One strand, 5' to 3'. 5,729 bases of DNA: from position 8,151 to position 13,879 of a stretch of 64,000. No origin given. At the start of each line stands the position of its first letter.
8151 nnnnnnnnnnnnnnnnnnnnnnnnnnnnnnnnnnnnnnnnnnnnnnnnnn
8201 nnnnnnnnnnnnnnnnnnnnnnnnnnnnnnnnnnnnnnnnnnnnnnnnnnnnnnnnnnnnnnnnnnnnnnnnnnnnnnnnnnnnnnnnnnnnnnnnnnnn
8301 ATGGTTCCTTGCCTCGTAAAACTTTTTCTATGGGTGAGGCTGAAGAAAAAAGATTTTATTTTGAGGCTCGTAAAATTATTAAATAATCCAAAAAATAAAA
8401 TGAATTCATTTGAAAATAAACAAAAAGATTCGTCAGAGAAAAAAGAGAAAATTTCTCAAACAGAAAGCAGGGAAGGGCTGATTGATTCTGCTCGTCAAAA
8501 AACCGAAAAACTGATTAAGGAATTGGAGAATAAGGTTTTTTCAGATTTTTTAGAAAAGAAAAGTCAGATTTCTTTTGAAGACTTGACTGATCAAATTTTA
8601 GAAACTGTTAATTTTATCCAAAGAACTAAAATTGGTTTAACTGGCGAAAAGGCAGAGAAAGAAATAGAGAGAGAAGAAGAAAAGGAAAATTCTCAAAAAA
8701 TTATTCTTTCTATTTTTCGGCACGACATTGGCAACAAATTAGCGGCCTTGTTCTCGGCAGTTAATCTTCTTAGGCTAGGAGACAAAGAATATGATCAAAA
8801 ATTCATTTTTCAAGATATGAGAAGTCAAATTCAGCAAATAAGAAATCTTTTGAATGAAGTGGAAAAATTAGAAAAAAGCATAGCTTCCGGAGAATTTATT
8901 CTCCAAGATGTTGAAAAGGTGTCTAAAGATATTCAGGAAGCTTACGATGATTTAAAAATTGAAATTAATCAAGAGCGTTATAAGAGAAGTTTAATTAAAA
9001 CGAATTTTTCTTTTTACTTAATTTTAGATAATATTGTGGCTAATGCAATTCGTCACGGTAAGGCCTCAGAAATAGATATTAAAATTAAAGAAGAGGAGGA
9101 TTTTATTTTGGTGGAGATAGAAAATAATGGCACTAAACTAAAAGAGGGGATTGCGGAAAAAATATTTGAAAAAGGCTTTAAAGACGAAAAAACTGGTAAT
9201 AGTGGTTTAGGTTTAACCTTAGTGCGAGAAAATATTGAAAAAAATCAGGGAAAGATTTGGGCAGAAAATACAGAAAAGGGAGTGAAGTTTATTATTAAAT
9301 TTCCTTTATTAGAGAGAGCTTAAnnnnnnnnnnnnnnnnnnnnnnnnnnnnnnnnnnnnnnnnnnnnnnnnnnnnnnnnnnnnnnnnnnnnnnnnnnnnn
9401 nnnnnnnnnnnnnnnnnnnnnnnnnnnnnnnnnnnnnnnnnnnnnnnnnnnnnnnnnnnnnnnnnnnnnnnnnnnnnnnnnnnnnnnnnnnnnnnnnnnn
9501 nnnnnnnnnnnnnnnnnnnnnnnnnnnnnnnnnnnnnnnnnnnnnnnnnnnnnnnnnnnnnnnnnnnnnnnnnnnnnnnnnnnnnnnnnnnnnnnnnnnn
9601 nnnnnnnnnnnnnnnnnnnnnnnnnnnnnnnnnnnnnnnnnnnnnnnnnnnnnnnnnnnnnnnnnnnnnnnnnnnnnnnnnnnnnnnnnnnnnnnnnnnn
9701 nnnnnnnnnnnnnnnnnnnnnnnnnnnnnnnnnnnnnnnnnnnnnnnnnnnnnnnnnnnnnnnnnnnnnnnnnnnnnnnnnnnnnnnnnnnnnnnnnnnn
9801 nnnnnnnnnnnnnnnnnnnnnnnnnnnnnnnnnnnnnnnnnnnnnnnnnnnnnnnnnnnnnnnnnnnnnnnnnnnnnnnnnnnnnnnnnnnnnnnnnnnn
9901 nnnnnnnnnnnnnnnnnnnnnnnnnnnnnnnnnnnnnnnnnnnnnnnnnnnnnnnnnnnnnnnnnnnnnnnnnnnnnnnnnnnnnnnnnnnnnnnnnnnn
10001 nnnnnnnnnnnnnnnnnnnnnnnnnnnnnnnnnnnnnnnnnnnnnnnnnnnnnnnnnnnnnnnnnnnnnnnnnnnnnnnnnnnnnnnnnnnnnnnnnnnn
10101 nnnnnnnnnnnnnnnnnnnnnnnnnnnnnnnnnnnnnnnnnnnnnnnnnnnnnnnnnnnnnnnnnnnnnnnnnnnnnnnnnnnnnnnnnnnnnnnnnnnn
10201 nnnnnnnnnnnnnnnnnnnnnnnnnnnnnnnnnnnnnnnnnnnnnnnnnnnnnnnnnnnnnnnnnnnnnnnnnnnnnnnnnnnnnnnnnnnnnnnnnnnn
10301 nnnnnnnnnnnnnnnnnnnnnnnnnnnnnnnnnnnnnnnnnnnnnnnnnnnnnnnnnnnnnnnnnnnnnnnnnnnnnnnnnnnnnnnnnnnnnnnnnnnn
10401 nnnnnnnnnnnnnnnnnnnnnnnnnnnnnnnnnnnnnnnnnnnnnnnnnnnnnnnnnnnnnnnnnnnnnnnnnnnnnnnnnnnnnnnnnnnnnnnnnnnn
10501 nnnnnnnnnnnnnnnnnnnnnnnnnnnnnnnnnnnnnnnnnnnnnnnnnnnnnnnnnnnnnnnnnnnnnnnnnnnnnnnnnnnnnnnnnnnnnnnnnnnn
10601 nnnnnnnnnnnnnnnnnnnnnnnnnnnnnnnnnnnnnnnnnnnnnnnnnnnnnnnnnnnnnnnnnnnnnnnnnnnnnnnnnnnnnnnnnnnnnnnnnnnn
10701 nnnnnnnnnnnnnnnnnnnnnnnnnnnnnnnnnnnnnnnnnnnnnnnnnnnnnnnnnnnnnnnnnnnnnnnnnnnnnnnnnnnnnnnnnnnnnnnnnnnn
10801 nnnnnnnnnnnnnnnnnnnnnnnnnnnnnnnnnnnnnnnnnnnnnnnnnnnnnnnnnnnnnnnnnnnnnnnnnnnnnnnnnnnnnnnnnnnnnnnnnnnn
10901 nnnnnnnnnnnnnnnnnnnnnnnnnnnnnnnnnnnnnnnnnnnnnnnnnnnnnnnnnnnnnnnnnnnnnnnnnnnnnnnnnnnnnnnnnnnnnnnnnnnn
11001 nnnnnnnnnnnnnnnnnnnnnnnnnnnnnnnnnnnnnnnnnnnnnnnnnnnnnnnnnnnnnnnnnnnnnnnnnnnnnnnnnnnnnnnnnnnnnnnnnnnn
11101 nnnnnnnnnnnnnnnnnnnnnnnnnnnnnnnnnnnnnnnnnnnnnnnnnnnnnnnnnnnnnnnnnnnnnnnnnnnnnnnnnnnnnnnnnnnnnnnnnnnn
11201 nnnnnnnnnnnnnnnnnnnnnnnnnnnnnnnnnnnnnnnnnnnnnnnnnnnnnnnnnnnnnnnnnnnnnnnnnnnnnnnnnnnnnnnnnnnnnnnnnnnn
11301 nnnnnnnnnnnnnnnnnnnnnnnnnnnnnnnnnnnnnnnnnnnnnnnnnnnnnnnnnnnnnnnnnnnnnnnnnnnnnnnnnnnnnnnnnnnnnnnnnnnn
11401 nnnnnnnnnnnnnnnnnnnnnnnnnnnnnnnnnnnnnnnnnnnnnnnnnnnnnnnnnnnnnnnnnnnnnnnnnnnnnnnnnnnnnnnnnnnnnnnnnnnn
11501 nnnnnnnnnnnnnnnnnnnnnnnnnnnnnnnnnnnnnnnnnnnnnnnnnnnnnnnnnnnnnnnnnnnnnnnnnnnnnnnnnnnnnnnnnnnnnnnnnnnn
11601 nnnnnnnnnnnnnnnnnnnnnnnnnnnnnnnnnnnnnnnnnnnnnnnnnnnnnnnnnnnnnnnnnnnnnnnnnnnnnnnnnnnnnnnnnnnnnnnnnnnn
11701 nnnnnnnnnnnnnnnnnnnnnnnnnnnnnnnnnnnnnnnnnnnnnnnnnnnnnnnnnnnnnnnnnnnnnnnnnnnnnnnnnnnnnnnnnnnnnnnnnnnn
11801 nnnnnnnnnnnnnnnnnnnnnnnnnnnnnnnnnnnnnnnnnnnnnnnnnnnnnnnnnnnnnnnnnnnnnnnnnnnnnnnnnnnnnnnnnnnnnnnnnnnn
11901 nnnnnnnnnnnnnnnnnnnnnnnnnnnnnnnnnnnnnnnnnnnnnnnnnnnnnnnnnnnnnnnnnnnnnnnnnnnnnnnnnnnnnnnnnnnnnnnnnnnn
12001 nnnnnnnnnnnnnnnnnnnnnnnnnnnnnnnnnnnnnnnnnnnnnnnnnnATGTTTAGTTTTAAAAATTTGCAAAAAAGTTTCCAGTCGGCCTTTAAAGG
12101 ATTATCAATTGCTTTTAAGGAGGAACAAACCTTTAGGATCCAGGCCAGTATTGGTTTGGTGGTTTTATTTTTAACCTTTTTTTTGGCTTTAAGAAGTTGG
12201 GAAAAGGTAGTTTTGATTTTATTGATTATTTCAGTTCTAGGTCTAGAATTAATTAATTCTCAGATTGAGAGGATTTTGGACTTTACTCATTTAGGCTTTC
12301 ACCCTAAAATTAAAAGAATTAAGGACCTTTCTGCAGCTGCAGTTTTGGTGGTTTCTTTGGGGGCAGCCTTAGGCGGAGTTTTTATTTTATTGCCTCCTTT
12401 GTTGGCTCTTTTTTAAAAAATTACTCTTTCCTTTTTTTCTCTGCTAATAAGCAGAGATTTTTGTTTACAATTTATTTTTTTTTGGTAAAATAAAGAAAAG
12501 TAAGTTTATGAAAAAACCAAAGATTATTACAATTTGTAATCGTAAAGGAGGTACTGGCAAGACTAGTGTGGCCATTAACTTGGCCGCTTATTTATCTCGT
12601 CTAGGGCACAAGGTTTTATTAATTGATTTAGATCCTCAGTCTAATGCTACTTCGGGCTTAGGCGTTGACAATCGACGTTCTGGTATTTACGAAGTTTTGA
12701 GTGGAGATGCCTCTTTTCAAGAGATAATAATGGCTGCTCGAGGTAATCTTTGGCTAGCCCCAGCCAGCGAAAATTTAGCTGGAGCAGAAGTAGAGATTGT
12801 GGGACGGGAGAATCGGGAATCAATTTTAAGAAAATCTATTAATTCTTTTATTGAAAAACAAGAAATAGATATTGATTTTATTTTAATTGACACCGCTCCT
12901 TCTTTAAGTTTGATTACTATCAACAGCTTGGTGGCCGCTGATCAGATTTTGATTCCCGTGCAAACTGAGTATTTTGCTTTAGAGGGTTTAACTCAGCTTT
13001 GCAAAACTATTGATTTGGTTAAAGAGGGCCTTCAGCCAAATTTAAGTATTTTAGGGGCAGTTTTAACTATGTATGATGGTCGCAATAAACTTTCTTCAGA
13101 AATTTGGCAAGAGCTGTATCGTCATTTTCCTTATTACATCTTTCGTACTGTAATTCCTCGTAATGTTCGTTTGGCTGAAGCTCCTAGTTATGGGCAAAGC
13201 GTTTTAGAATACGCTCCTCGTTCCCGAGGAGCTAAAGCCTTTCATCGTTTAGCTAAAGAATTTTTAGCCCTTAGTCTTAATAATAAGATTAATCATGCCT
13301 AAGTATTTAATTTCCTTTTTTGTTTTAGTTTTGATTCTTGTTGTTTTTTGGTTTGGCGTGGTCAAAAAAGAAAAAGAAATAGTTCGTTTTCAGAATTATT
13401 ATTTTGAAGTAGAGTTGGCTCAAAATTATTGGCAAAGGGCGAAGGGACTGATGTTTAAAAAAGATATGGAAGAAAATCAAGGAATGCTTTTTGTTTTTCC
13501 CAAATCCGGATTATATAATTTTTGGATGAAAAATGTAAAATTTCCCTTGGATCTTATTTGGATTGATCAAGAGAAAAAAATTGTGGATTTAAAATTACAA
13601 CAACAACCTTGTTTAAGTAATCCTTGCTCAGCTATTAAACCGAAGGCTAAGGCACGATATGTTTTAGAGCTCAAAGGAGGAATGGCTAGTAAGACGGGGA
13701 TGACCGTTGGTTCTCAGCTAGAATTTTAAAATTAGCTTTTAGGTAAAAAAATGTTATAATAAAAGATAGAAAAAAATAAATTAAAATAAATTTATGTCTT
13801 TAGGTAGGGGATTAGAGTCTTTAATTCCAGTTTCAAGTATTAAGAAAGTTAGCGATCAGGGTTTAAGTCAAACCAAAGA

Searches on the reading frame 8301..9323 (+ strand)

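Call 23: search_protein_families(library=pfam, proteins=[window:8301-9323:+])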
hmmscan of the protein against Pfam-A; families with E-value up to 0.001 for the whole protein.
window:8301-9323:+ (340 aa): 2 families
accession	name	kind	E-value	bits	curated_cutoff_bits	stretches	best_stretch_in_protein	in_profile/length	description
PF02518.31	HATPase_c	-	6.8e-20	72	26.4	1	238-336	6-109/111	Histidine kinase-, DNA gyrase B-, and HSP90-like ATPase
PF14501.12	HATPase_c_5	-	2.5e-07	31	22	1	238-334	6-101/102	GHKL domain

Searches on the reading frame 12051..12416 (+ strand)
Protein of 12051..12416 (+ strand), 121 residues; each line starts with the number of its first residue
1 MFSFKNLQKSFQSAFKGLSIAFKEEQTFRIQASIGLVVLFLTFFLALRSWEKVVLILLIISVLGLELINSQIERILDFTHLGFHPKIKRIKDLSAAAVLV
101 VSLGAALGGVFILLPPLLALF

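Call 24: search_protein_families(library=pfam, proteins=[window:12051-12416:+])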
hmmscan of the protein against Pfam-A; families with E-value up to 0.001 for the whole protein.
window:12051-12416:+ (121 aa): 1 family
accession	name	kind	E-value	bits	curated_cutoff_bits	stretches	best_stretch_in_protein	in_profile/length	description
PF01219.24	DAGK_prokar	-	4.8e-29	100.6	22.3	1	13-113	2-102/102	Prokaryotic diacylglycerol kinase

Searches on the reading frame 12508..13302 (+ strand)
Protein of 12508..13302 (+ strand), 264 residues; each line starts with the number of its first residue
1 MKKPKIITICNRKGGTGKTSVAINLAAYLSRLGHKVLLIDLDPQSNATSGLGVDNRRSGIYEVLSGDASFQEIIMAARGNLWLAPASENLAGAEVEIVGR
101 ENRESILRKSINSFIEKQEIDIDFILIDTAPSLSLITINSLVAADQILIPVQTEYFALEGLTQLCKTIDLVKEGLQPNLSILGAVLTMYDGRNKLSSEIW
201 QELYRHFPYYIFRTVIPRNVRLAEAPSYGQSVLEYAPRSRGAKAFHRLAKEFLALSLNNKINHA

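Call 24: search_protein_families(library=pfam, proteins=[window:12508-13302:+])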
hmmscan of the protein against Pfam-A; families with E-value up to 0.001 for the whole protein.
window:12508-13302:+ (264 aa): 9 families
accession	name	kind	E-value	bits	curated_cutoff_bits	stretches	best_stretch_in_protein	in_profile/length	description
PF13614.12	AAA_31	-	3.8e-53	180.5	27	1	5-181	2-177/177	AAA domain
PF01656.29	CbiA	-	2e-27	96.1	25.4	1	7-232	1-125/125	CobQ/CobB/MinD/ParA nucleotide binding domain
PF09140.17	MipZ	-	1.6e-11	44.5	20.7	1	6-162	2-140/262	ATPase MipZ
PF06564.18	CBP_BcsQ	-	2.9e-10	40.5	21.3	1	6-250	3-231/234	Cellulose biosynthesis protein BcsQ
PF10609.15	ParA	-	6.5e-10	39.3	27.1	1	5-250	4-243/246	NUBPL iron-transfer P-loop NTPase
PF00142.24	Fer4_NifH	-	5.1e-09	36.4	25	1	12-51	7-46/271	4Fe-4S iron sulfur cluster binding proteins, NifH/frxC family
PF02374.21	ArsA_ATPase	-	3.9e-07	30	24.3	1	12-46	8-42/305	Anion-transporting ATPase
PF00448.28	SRP54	-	8.1e-05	22.8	22.7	0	15-43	11-39/196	SRP54-type protein, GTPase domain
PF07015.17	VirC1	-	0.00093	19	24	0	5-43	2-40/231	VirC1 protein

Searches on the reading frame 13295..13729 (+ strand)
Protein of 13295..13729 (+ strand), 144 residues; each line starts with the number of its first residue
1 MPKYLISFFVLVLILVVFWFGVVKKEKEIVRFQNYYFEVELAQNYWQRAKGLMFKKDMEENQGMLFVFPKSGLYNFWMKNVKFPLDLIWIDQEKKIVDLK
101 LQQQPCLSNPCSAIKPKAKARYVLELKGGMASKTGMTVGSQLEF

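Call 24: search_protein_families(library=pfam, proteins=[window:13295-13729:+])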
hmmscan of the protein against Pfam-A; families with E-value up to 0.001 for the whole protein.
window:13295-13729:+ (144 aa): 1 family
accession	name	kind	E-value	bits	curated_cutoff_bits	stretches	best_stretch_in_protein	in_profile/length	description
PF02643.20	DUF192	-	3.4e-33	114.1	27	1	37-144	1-96/96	Uncharacterized ACR, COG1430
